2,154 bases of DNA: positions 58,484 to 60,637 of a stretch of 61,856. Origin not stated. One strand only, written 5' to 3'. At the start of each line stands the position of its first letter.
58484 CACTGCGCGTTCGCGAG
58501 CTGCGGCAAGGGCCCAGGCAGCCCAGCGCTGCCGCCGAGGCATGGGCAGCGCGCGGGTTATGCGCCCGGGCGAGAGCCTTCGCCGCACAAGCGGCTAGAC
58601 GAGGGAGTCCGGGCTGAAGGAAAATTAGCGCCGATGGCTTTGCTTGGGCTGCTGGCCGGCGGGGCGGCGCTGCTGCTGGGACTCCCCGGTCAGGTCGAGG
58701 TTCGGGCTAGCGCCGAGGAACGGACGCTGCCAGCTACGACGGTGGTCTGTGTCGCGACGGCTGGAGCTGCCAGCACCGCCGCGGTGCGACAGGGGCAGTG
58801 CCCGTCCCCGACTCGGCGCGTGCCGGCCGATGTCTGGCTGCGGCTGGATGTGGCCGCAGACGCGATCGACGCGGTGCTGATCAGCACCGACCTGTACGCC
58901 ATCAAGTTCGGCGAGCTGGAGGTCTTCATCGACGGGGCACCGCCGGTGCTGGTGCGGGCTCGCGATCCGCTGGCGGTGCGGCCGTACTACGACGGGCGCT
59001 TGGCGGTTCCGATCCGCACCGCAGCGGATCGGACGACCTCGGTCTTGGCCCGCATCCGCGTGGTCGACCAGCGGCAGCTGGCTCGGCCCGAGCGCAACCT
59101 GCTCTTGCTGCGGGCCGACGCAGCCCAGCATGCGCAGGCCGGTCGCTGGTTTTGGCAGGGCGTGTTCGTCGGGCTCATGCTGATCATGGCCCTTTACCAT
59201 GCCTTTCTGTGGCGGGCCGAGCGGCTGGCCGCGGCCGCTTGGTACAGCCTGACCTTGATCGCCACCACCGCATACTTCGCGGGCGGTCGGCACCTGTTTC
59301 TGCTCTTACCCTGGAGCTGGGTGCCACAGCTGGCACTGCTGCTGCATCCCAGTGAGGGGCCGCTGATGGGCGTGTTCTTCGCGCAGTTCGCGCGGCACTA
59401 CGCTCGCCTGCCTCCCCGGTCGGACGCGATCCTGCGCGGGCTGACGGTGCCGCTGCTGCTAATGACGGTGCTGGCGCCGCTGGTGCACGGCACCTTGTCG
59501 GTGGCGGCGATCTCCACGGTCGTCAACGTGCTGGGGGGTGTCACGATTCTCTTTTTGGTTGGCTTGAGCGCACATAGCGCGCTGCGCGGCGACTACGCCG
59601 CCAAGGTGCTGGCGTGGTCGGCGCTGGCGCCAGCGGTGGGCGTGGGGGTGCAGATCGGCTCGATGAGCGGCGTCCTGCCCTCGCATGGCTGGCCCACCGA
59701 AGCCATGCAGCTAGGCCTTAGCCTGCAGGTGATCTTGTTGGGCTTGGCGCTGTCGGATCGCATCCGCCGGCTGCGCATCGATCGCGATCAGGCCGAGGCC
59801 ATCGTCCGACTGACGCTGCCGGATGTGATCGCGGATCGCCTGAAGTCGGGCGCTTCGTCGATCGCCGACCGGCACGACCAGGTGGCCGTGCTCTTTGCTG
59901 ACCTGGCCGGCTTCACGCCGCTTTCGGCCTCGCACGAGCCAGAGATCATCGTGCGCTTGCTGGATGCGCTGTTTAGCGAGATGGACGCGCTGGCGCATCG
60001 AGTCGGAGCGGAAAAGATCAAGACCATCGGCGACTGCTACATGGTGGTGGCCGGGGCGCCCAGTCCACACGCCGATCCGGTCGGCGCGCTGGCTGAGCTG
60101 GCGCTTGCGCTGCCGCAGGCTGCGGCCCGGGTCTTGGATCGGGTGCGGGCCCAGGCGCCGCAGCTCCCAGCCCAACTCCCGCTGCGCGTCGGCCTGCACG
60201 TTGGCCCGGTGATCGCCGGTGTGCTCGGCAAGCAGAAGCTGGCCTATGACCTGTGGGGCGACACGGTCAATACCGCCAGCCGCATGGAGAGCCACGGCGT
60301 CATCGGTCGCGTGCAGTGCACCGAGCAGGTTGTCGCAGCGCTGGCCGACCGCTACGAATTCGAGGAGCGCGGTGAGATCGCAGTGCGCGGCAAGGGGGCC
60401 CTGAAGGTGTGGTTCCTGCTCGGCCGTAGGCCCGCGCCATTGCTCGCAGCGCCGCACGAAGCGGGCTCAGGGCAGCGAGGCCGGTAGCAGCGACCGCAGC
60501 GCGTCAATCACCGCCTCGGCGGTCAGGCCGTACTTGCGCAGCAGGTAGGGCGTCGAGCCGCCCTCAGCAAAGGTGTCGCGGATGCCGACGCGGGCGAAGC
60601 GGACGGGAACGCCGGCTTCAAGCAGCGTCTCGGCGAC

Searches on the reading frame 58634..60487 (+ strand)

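Call 64: search_protein_families(library=pfam, proteins=[window:58634-60487:+], max_evalue=0.001)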
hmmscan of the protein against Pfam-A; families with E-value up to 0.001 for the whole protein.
window:58634-60487:+ (617 aa): 2 families
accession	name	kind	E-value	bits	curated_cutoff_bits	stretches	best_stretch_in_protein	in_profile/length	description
PF00211.25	Guanylate_cyc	-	1.8e-54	184.5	21.9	1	412-596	4-182/183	Adenylate and Guanylate cyclase catalytic domain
PF07695.17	7TMR-DISM_7TM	-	6.4e-25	88.7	29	1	173-376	3-205/205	7TM diverse intracellular signalling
